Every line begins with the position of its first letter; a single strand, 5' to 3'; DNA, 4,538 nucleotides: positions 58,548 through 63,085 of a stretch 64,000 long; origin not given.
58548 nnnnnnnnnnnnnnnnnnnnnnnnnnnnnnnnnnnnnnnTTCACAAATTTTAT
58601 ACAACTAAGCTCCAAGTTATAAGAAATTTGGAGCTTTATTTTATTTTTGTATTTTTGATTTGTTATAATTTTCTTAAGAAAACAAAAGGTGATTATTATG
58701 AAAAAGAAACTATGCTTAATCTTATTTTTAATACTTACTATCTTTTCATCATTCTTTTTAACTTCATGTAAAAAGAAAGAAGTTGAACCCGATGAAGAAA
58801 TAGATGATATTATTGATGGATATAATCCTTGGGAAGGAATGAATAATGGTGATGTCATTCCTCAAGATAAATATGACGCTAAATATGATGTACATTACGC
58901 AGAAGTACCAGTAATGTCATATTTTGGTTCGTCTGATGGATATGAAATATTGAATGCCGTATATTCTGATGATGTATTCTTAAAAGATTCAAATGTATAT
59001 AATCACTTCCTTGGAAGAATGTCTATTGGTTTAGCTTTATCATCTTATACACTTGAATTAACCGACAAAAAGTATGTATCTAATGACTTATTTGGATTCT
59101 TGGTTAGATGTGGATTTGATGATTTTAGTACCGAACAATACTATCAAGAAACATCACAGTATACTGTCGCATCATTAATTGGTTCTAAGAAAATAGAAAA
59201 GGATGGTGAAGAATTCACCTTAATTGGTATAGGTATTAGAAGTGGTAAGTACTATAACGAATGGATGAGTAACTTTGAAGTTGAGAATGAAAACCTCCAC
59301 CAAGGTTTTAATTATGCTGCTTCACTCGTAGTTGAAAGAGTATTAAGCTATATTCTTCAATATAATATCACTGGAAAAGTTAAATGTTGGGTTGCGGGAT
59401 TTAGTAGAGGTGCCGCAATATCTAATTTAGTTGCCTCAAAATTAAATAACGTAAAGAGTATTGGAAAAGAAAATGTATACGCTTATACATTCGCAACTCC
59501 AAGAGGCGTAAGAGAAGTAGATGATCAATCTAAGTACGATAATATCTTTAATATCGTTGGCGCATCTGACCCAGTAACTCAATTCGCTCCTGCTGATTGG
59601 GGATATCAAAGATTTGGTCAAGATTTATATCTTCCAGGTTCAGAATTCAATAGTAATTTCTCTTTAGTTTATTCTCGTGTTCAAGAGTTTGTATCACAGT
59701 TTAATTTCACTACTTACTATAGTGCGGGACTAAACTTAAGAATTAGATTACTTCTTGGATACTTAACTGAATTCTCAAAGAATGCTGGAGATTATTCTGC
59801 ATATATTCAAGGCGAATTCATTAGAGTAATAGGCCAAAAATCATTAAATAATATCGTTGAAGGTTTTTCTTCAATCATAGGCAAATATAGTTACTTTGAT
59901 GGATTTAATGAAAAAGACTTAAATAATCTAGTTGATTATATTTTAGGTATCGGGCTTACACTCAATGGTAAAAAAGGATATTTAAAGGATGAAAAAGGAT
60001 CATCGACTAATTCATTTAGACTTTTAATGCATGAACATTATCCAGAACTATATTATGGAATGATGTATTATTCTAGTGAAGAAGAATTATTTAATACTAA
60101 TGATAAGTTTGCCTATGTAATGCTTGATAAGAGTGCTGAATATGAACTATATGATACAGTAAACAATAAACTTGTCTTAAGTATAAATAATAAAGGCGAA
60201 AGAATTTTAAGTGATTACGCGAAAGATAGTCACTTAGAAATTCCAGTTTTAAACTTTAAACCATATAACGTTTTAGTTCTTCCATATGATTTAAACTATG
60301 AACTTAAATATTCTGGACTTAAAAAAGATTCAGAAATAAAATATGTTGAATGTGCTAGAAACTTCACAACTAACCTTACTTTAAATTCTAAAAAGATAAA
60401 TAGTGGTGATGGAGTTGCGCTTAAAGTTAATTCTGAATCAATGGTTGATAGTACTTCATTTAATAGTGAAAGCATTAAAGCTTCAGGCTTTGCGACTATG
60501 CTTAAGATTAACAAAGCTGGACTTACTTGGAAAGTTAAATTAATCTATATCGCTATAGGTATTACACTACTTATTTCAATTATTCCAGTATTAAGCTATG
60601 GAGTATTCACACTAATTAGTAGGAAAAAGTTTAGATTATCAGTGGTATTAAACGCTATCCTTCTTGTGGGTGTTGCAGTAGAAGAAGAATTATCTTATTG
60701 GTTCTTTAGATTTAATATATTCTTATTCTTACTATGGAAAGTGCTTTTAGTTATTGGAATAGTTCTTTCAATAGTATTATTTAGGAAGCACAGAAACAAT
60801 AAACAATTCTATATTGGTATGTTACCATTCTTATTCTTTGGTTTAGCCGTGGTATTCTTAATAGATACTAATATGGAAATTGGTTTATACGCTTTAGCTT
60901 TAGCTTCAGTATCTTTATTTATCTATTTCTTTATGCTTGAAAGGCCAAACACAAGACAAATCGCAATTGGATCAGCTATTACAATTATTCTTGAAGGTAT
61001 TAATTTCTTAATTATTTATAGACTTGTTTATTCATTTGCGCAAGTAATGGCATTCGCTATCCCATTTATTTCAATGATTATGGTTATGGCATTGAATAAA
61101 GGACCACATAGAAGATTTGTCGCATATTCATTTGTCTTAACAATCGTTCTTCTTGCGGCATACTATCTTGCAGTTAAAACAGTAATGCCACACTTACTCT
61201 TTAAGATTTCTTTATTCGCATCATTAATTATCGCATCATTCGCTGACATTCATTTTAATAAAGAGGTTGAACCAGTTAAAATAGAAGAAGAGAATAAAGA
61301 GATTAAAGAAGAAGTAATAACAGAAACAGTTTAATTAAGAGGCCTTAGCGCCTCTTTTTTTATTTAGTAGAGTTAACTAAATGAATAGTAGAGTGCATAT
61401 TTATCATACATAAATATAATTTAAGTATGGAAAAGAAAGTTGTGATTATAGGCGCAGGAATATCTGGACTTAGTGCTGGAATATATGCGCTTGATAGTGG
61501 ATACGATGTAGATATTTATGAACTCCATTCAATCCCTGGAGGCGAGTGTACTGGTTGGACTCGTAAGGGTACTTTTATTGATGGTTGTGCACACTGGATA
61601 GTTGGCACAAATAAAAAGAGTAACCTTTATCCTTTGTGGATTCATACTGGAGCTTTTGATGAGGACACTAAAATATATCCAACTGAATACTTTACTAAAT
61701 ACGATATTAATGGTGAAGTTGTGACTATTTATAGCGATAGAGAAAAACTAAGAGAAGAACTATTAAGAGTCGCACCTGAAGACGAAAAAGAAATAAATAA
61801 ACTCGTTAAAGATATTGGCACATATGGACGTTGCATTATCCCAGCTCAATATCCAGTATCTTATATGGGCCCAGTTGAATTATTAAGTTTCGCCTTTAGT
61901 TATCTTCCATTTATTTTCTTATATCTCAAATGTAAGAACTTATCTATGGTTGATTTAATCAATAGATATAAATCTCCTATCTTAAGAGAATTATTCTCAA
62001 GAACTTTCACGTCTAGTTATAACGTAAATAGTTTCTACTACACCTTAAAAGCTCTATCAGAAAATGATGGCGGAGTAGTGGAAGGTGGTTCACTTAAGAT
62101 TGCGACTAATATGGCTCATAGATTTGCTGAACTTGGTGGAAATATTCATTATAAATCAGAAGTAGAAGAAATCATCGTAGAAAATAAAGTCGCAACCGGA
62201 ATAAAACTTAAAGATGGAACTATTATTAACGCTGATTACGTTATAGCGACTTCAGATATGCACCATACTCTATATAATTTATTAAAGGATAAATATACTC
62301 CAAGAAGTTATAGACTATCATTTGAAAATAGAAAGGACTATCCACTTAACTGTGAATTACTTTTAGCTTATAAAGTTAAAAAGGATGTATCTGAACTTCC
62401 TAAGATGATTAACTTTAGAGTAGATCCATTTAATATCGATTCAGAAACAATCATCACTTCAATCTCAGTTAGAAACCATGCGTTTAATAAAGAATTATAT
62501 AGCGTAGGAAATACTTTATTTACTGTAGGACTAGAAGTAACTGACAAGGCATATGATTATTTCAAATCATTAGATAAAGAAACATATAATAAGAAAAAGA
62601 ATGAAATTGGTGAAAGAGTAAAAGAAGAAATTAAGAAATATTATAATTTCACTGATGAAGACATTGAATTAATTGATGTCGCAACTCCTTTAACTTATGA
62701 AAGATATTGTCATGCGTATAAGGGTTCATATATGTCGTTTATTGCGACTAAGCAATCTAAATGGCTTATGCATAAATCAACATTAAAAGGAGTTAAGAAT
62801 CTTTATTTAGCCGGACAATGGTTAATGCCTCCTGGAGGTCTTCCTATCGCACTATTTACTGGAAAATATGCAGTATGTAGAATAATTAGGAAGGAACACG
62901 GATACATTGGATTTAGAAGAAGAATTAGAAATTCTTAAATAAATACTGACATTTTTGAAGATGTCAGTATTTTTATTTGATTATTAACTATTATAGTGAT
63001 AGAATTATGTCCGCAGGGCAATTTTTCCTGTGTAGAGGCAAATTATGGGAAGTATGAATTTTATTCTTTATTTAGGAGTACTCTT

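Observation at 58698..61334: Lipobox-anchored lipase-like ectodomain fused to a polytopic membrane domain of about 270 aa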

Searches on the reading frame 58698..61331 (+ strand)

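Call 4: search_protein_families(library=pfam, proteins=[window:58698-61331:+], max_evalue=1)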
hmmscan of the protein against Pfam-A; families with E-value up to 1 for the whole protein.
window:58698-61331:+ (878 aa): 1 family
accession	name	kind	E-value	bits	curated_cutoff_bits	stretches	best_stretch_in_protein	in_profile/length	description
PF01764.32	Lipase_3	-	1.7e-09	38.2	22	1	191-299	25-138/140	Lipase (class 3)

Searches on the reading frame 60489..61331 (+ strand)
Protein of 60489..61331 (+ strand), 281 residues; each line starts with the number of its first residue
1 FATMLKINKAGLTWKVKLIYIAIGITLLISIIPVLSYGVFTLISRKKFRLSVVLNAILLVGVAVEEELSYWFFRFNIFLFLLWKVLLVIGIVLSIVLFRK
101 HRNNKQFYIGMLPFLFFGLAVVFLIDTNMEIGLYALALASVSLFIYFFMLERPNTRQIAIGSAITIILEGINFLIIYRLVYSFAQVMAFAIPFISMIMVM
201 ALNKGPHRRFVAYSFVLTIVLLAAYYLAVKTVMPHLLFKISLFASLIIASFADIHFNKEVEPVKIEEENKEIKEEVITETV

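Call 62: search_protein_representatives(protein=window:60489-61331:+)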
Query: 281 residues. Proteins with E-value up to 0.001 (for the whole library): 9; up to 1e-10: 2; up to 1e-30: 1. The best 9 are listed.
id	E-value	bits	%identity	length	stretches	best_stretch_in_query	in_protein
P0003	9.8e-56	206.0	44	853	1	1-267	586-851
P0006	2.4e-13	67.1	24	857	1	1-262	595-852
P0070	1.3e-08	51.6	25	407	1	4-273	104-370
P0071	2.6e-07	47.3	43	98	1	197-271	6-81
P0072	8.2e-07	45.7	37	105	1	164-262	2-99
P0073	5.1e-06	43.1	24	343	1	5-246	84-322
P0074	7.2e-06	42.6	25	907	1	4-270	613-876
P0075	5.8e-04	36.4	27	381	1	2-242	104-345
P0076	8.9e-04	35.7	21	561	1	12-249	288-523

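Call 64: predict_structure(alignment_id=A2)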
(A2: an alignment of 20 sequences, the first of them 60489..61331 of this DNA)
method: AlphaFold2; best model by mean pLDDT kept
length: 281 residues; sequences in the alignment: 20
mean_pLDDT: 80.6   pTM: 0.77
mean pLDDT of the five models: 80.6, 80.1, 78.4, 76.5, 75.2
residues with pLDDT >= 90: 106; 70-90: 117; 50-70: 28; < 50: 30
segments of 3 or more residues with pLDDT < 50: 255-281
pLDDT, mean of each block of 10 residues (from residue 1): 51 69 80 83 84 87 86 81 92 80 56 94 92 96 93 94 96 79 89 96 88 95 86 88 92 51 40 42 43
secondary structure, 60 per line:
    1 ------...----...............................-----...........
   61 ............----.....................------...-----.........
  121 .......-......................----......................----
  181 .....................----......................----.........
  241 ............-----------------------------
elements in order: H14-44 H50-72 H77-97 H112-127 H129-150 H155-176 H181-201 H206-227 H232-252

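Call 67: fold_search(model_id=the predicted structure, library=pdb)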
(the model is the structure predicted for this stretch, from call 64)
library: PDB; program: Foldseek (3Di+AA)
matches with E <= 10: 117; with E <= 0.001: 0
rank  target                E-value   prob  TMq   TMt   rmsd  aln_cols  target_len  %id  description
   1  8jd0_2                7.6e-01  0.60  0.33  0.14   9.6       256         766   13  Cryo-EM structure of mGlu2-mGlu3 heterodimer in presence of NAM563 (released 2023-06-21)
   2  9cl0_A                7.6e-01  0.38  0.31  0.26  10.8       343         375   11  Cryo-EM structure of human XPR1 in presence of inorganic phosphate and phytic acid (released 2025-06-18)
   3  8wgd_B                1.6e+00  0.35  0.32  0.14  11.8       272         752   13  mGlu2-4 inactive heterodimer (released 2024-11-27)
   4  8iuf_N2               1.7e+00  0.15  0.23  0.22  20.2       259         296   17  Cryo-EM structure of Euglena gracilis super-complex I+III2+IV, composite (released 2024-02-28)
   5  5k3g_B                1.8e+00  0.08  0.18  0.09  19.0       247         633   14  Crystals structure of Acyl-CoA oxidase-1 in Caenorhabditis elegans, Apo form-I (released 2016-08-24)
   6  9jxq_A                1.8e+00  0.18  0.29  0.18  11.3       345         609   11  Complex of XPR1-KIDINS220 (released 2025-08-27)
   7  8xdh_A                1.8e+00  0.12  0.20  0.17  15.5       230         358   12  Cryo-EM structure of zebrafish urea transporter. (released 2024-12-04)
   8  5k3g_D                1.8e+00  0.08  0.18  0.09  19.1       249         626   12  Crystals structure of Acyl-CoA oxidase-1 in Caenorhabditis elegans, Apo form-I (released 2016-08-24)
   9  8edv_D                2.0e+00  0.16  0.23  0.22  12.5       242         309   10  Mitoguardin homolog (MIGA) delta TM residues 106-496 from Caenorhabditis elegans bound to modelled lipid phosphatidyle (released 2022-10-12)
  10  3m6e                  2.3e+00  0.09  0.19  0.18  16.6       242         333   14  F80A mutant of the Urea Transporter from Desulfovibrio Vulgaris (released 2010-08-04)
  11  2ht4_B                2.3e+00  0.05  0.14  0.10  17.1       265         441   14  Structure of the Escherichia coli ClC chloride channel Y445W mutant and Fab complex (released 2006-09-19)
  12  5fn2_B                2.4e+00  0.06  0.16  0.15  20.0       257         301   14  Cryo-EM structure of gamma secretase in complex with a drug DAPT (released 2015-12-16)
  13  8szf_A                2.5e+00  0.35  0.35  0.15   8.6       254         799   11  Cryo-EM structure of cinacalcet-bound active-state human calcium-sensing receptor CaSR in lipid nanodiscs (released 2024-02-07)
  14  8jd1_2                2.5e+00  0.33  0.33  0.15   8.8       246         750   11  Cryo-EM structure of mGlu2-mGlu3 heterodimer in Rco state (released 2023-06-21)
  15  3k3f                  2.5e+00  0.09  0.20  0.18  17.0       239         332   13  Crystal Structure of the Urea Transporter from Desulfovibrio Vulgaris (released 2009-11-17)
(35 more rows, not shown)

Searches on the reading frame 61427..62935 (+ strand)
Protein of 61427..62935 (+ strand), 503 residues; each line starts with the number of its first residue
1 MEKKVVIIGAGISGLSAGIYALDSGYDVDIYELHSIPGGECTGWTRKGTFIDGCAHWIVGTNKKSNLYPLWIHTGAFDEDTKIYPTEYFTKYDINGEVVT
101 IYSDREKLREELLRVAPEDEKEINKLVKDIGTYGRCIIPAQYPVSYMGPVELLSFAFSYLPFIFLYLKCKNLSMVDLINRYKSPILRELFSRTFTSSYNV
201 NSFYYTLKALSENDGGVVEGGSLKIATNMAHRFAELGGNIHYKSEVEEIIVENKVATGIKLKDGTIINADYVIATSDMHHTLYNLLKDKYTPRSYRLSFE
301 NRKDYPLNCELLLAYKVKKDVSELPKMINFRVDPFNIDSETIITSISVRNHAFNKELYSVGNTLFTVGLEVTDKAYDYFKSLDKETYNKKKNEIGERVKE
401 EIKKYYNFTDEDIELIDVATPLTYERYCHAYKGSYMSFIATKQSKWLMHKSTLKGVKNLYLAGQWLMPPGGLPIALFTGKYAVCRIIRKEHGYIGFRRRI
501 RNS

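Call 4: search_protein_families(library=pfam, proteins=[window:61427-62935:+], max_evalue=1)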
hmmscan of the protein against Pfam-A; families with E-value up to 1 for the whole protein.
window:61427-62935:+ (503 aa): 13 families
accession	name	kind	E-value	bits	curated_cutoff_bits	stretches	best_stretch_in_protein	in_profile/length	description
PF01593.30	Amino_oxidase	-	2.4e-23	83.6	19.8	1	12-487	1-443/443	Flavin containing amine oxidoreductase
PF13450.12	NAD_binding_8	-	7.3e-12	45.8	21.9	1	7-70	1-64/68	NAD(P)-binding Rossmann-like domain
PF01266.30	DAO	-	7.9e-11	42.5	27.9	2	4-44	1-41/353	FAD dependent oxidoreductase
PF07992.20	Pyr_redox_2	-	7.9e-08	32.5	26.1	2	3-43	1-37/291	Pyridine nucleotide-disulphide oxidoreductase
PF03486.20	HI0933_like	-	4.5e-05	23.4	50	1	4-35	2-33/244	HI0933-like protein Rossmann domain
PF01134.28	GIDA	-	4.8e-05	23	22.1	2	4-32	1-29/391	Glucose inhibited division protein A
PF00070.33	Pyr_redox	-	0.00045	21.1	22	0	4-33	1-30/82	Pyridine nucleotide-disulphide oxidoreductase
PF12831.13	FAD_oxidored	-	0.00086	19.1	27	1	5-43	2-40/416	FAD dependent oxidoreductase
PF00890.30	FAD_binding_2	-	0.0047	16.6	20.4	1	5-32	2-29/414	FAD binding domain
PF01946.23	Thi4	-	0.014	15.1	26.2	1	1-40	16-56/235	Thi4 family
PF01262.27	AlaDh_PNT_C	-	0.028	14.3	23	1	4-33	30-59/214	Alanine dehydrogenase/PNT, C-terminal domain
PF06100.17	MCRA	-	0.034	13.5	23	1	3-46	2-49/495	MCRA family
PF21799.2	MurD-like_N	-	0.23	12.2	27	1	3-33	1-31/88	Mur ligase MurD-like, N-terminal domain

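Call 5: search_protein_families(library=ncbifam, proteins=[window:61427-62935:+], max_evalue=1)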
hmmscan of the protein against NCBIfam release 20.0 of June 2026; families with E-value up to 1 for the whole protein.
window:61427-62935:+ (503 aa): 69 families (the best 25 are shown)
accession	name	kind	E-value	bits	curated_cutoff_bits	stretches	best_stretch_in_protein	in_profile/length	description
TIGR02734.1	crtI_fam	subfamily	2.4e-30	105.7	238.1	1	5-489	1-491/504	phytoene desaturase family protein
TIGR02730.1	carot_isom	equivalog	2.3e-27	96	586.9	2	219-486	225-488/493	carotenoid isomerase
NF058655.1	CrtID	equivalog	1.3e-21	77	640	2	219-481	216-476/478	bifunctional phytoene desaturase/3,4-desaturase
NF045637.1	carotdesatCrtDProt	equivalog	1.4e-20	73.3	580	3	177-279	172-278/485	1-hydroxycarotenoid 3,4-desaturase CrtD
TIGR02733.1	desat_CrtD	equivalog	4.3e-19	68.6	549.7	2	225-471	234-473/492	C-3',4' desaturase CrtD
NF042421.1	hydcarot_desat_CrtD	equivalog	3.3e-16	58.8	500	2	179-483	175-480/487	1-hydroxycarotenoid 3,4-desaturase CrtD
NF005560.0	PRK07233.1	equivalog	2.9e-13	49.4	252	2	4-62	2-60/435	hypothetical protein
TIGR03467.1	HpnE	equivalog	3.8e-12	46.3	283.05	1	5-68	1-66/430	hydroxysqualene dehydroxylase HpnE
NF045689.1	BCarotKetCrtO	equivalog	1.2e-09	37.3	1000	2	3-42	4-43/563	beta-carotene ketolase CrtO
TIGR02732.1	zeta_caro_desat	equivalog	2.7e-08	33.2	622.15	1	4-79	1-75/474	9,9'-di-cis-zeta-carotene desaturase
NF033623.1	urate_HpxO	equivalog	3.1e-06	26.3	500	1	4-32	1-29/381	FAD-dependent urate hydroxylase HpxO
NF050086.1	pipecolate_AmaA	exception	7e-06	24.9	600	1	3-40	26-63/425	L-pipecolate oxidase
NF009409.0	PRK12770.1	subfamily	7.3e-06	25.3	343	1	2-39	18-55/360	putative glutamate synthase subunit beta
NF010590.0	PRK13984.1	equivalog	1.3e-05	23.6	946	1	2-39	288-325/611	putative oxidoreductase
NF008845.0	PRK11883.1-5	equivalog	1.6e-05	23.4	560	2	2-51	4-59/468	protoporphyrinogen oxidase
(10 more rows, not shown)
